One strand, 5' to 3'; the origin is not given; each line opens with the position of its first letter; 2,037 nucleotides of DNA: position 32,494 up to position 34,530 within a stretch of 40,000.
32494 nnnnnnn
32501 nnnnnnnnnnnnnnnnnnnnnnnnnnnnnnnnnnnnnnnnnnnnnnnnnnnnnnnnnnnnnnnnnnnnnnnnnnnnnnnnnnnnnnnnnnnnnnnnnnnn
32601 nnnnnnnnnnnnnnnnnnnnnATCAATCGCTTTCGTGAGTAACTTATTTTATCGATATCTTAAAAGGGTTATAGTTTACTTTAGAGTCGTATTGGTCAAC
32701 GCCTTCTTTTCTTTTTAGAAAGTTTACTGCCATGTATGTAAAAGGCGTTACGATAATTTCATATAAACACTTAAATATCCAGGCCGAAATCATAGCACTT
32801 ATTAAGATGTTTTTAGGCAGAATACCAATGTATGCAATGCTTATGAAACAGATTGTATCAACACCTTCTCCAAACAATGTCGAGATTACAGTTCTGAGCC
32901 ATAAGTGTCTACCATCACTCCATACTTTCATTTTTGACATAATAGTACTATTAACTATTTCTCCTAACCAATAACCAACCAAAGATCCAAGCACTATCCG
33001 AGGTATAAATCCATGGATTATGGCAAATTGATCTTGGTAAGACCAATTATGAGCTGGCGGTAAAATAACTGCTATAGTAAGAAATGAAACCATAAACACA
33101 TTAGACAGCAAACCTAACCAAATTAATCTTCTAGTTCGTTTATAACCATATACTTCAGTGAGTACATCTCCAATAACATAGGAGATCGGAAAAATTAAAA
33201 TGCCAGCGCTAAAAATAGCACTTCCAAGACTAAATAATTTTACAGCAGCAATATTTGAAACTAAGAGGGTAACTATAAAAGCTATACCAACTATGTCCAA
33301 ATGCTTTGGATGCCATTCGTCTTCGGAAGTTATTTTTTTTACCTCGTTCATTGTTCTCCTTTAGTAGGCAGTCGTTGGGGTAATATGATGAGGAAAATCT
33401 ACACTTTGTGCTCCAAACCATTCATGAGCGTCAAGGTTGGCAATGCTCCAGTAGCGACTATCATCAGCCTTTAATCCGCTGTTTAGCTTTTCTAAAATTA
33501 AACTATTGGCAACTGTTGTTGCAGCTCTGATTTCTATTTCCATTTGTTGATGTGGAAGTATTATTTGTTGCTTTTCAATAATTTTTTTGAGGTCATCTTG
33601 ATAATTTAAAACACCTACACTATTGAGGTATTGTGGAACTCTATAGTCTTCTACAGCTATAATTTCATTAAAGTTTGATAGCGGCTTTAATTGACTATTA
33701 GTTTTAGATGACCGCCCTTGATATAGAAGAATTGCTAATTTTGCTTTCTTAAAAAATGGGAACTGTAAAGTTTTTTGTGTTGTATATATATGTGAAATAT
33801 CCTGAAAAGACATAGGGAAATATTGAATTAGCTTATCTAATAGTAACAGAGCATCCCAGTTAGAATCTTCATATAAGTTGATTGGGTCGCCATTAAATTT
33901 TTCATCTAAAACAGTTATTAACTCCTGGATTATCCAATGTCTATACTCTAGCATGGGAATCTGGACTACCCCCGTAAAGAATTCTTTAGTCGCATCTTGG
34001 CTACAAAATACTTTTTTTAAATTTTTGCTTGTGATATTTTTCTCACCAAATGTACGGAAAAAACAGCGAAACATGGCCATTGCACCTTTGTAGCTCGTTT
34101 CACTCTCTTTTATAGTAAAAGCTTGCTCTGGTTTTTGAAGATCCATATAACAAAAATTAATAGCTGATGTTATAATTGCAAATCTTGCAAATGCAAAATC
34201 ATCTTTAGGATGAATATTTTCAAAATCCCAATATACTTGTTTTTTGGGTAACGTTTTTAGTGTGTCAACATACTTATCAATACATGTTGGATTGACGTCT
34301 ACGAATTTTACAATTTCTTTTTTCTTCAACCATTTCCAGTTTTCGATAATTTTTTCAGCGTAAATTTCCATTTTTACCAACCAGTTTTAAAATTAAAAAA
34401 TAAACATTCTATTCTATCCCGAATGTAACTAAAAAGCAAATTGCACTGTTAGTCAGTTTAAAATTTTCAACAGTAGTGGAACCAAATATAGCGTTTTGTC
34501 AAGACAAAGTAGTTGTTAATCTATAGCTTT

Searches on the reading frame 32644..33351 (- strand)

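Call 6: search_protein_families(library=ncbifam, proteins=[window:32644-33351:-], max_evalue=0.01)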
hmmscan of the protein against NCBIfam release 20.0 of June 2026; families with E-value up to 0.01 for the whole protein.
window:32644-33351:- (235 aa): 2 families
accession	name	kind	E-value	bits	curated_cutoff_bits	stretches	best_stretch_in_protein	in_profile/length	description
TIGR00697.1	TIGR00697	equivalog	1.4e-32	113.2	50.95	1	24-214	8-200/201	queuosine precursor transporter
NF008406.0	PRK11212.1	equivalog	1.5e-13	50.9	252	1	16-175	11-164/221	7-cyano-7-deazaguanine/7-aminomethyl-7-deazaguanine transporter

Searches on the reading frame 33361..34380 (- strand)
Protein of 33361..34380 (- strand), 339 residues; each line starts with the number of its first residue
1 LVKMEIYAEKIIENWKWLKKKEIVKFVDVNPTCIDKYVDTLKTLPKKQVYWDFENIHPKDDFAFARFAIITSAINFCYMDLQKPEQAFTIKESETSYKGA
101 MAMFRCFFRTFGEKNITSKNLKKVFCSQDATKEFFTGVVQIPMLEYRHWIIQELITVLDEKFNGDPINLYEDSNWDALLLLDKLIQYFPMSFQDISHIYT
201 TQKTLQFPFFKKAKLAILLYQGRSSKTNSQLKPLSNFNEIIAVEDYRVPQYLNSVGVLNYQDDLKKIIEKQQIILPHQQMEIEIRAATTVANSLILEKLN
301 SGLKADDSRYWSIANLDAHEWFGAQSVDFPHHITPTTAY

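Call 6: search_protein_families(library=ncbifam, proteins=[window:33361-34380:-], max_evalue=0.01)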
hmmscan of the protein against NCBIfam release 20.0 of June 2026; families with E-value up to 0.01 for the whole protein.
window:33361-34380:- (339 aa): 0 families

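Call 7: search_protein_families(library=pfam, proteins=[window:33361-34380:-], max_evalue=0.01)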
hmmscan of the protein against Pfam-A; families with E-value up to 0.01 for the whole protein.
window:33361-34380:- (339 aa): 1 family
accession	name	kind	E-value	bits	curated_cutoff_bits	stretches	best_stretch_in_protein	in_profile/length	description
PF10343.14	Q_salvage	-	7.8e-33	114.7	25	1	57-322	2-263/285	Queuosine salvage protein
